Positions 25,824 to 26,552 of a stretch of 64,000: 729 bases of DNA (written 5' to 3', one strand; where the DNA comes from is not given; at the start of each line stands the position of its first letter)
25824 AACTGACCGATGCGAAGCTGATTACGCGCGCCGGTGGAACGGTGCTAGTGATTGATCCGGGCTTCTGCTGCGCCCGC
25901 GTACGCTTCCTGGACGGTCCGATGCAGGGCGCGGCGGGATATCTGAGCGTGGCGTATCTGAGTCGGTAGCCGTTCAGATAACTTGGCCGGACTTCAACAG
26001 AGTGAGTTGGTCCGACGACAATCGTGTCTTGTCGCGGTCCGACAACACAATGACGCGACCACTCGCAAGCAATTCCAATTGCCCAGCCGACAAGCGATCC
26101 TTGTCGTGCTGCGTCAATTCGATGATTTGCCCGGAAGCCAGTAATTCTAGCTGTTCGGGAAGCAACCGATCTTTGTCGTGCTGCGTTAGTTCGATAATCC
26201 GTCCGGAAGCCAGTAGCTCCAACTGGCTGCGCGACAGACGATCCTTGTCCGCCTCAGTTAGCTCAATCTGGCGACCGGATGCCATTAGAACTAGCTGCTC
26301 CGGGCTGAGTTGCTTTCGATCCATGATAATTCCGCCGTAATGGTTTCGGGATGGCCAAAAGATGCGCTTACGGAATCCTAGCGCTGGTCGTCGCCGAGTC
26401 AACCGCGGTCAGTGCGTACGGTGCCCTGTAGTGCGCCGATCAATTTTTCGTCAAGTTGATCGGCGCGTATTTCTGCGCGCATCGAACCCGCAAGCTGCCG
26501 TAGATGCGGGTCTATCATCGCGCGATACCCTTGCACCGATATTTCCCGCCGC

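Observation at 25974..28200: AT-richer, terminator-insulated four-gene cargo operon of membrane/coiled-coil proteins: best candidate for an undescribed (defence/exclusion?) system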

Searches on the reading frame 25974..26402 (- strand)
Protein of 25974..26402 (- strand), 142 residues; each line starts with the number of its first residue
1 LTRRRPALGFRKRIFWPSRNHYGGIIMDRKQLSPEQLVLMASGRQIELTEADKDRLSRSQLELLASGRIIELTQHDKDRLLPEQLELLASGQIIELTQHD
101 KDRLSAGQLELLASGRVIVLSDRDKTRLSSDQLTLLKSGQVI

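Call 6: search_protein_families(library=pfam, proteins=[window:25974-26324:-], max_evalue=1)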
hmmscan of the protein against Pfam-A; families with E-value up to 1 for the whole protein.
window:25974-26324:- (116 aa): 6 families
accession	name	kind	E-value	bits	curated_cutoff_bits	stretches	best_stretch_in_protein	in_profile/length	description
PF23843.2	DUF7210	-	1.1e-05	25.2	27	0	15-31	17-33/38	Domain of unknown function (DUF7210)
PF22613.1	Transketolase_C_1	-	0.035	14.7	27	0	7-34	10-37/113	Transketolase-like TK C-terminal domain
PF01818.22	Translat_reg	-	0.073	13.4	25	0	13-46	54-86/122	Bacteriophage translational regulator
PF19901.4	DUF6374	-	0.095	12.8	25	0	53-63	30-40/59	Family of unknown function (DUF6374)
PF19037.6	Fuz_longin_2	-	0.33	11.6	23.8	0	61-87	8-34/98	Second Longin domain of FUZ, MON1 and HPS1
PF20080.4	ALTTAQ_rpt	-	0.45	10.7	26.4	0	102-115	20-33/38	ALTTAQ repeat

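Call 7: search_protein_families(library=phrogs, proteins=[window:25974-26324:-], max_evalue=1)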
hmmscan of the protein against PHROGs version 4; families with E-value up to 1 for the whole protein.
window:25974-26324:- (116 aa): 10 families
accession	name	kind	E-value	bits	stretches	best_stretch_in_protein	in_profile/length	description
phrog_31031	-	unknown function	6.7e-07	30.1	1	6-30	30-54/59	-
phrog_20797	-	unknown function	2.3e-05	25.5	1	13-38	6-30/54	-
phrog_31007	-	unknown function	0.0023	19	0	64-80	10-26/48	-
phrog_6513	-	unknown function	0.0023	18.5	0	61-79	29-47/69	-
phrog_24451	-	unknown function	0.01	17.2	0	38-78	66-105/111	-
phrog_16607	-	unknown function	0.038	14.2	0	85-112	233-260/328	-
phrog_16853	-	unknown function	0.046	14.5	0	38-47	20-29/33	-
phrog_14909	-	head and packaging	0.25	12.4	0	29-51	23-45/116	virion structural protein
phrog_11476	-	unknown function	0.36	12.1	0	72-96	31-55/89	-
phrog_6996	-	unknown function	0.42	12.1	0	43-64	37-58/83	-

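Call 8: search_protein_families(library=padloc, proteins=[window:25974-26324:-], max_evalue=1)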
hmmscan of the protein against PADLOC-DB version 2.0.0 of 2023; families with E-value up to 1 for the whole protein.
window:25974-26324:- (116 aa): 0 families

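Call 12: search_protein_families(library=ncbifam, proteins=[window:25974-26324:-], max_evalue=0.1)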
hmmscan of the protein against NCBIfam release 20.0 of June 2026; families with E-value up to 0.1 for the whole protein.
window:25974-26324:- (116 aa): 4 families
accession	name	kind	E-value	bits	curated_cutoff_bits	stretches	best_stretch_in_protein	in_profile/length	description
NF010240.0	PRK13687.1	subfamily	0.0016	18.4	99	0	34-54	10-30/85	hypothetical protein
NF038167.1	cyan_ocin_like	subfamily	0.0021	18.2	32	0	78-109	11-39/72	CTB family bacteriocin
NF008565.1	PRK11512.1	equivalog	0.0041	17.1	240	0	36-61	10-35/144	multiple antibiotic resistance transcriptional regulator MarR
NF040837.1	BMC_EutD_Gpos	exception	0.065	12.7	315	0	33-62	18-47/205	ethanolamine utilization phosphate acetyltransferase EutD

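Call 22: search_dna_similar(query=window:25974-26324:-, collection=phages, mode=protein, max_evalue=0.01, max_rows=15)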
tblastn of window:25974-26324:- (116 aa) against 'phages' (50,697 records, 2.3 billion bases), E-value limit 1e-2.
No match.

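Call 49: search_solved_structures(query=window:25974-26324:-, max_evalue=1)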
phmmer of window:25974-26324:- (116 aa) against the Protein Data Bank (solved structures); distinct sequences matched with E-value up to 1: 17.
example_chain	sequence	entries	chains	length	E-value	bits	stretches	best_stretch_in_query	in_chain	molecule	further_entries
5a5c_A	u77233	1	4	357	2.7e-06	31.1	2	10-113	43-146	LRRTM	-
3m19_A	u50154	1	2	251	0.00013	25.7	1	8-111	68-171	Variable lymphocyte receptor A diversity region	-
3m18_A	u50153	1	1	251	0.00013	25.7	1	8-111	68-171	Variable lymphocyte receptor A diversity region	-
4pq8_A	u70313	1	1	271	0.0025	21.5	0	21-113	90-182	DESIGNED PROTEIN OR465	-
6lbx_A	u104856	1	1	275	0.0036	21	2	22-113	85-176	Repebody (Rb-H2)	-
9zem_A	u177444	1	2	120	0.011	19.5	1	5-87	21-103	HeliScrew4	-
4r5d_A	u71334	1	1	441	0.026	18.3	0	6-108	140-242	Leucine rich repeat protein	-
4r6g_A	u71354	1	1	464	0.046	17.5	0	6-107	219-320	leucine rich repeats DLRR_K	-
4psj_A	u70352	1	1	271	0.046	17.5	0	5-112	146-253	OR464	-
4j4l_A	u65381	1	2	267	0.077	16.8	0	45-112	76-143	Internalin B,REPEAT MODULES,Variable lymphocyte receptor B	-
7e5b_A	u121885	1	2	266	0.17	15.7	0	21-113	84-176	Repebody (Rb-B7)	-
2o6s_A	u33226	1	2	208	0.17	15.7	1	21-110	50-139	Variable lymphocyte receptor B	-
4r5c_A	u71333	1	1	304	0.23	15.3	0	21-113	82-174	Leucine rich repeat protein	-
4uip_B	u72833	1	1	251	0.34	14.7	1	9-89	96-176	REPEBODY (RAC1)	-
6ka7_A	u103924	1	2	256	0.51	14.2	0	9-89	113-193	repebody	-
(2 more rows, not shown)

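Call 51: search_solved_structures(query=window:25974-26324:-, max_evalue=0.001, show_alignments=2)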
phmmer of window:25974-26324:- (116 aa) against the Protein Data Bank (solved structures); distinct sequences matched with E-value up to 0.001: 3.
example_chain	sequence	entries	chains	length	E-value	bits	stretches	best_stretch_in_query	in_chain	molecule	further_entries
5a5c_A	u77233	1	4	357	2.7e-06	31.1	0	10-113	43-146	LRRTM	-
3m19_A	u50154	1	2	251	0.00013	25.7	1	8-111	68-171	Variable lymphocyte receptor A diversity region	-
3m18_A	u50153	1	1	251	0.00013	25.7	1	8-111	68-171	Variable lymphocyte receptor A diversity region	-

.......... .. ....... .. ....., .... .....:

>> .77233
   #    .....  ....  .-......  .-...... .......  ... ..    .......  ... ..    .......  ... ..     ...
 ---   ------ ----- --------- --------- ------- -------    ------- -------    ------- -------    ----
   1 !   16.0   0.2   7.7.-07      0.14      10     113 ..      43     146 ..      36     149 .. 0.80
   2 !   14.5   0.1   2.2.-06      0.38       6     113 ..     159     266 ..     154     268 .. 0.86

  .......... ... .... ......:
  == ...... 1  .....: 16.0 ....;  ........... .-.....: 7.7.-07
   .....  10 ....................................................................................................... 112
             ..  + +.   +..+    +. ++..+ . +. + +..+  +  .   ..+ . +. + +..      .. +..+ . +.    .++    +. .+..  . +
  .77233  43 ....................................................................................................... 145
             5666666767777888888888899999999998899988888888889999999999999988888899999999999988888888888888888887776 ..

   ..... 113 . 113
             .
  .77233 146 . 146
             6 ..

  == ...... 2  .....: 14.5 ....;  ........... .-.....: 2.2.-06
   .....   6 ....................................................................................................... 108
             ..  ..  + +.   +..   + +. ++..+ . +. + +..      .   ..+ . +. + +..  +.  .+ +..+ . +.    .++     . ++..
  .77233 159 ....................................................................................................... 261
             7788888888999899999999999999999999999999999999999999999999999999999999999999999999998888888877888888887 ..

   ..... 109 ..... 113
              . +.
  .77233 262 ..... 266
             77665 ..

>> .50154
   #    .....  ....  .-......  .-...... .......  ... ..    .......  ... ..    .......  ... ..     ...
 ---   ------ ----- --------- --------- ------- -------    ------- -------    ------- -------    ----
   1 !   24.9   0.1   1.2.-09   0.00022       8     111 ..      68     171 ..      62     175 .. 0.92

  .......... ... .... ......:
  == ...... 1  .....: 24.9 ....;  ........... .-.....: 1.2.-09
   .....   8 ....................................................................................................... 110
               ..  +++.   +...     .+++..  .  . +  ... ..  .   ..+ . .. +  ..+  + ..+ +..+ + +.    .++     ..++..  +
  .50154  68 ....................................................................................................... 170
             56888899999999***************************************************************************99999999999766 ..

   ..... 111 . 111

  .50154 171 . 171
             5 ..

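Call 60: find_related_loci(query=window:25974-26324:-, collection=viral_contigs, flank=8000)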
Query window:25974-26324:- (116 aa) in viral_contigs; peptide patterns used: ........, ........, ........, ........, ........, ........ (x = any residue, [..] = any of these).
48 stretches matched a pattern, but none encodes a relative of the query by tblastn (E <= 1e-3).

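Call 63: list_cluster_members(proteins=[window:25974-26324:-, window:26955-27362:-, window:25553-25969:+, window:29303-29833:-])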
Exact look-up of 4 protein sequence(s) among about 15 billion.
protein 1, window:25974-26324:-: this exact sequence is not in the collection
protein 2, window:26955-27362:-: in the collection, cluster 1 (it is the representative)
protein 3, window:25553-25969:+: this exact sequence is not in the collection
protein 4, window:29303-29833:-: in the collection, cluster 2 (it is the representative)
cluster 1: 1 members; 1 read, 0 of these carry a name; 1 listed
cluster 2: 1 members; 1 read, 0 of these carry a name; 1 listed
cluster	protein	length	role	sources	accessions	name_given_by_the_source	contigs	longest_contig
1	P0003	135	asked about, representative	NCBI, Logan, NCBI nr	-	-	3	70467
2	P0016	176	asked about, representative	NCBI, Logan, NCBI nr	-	-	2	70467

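Call 65: find_encoding_contigs(protein=window:25974-26402:-, flank=10000, max_places=4)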
Protein window:25974-26402:- (142 aa): no gene with exactly this product is on record in the collection.
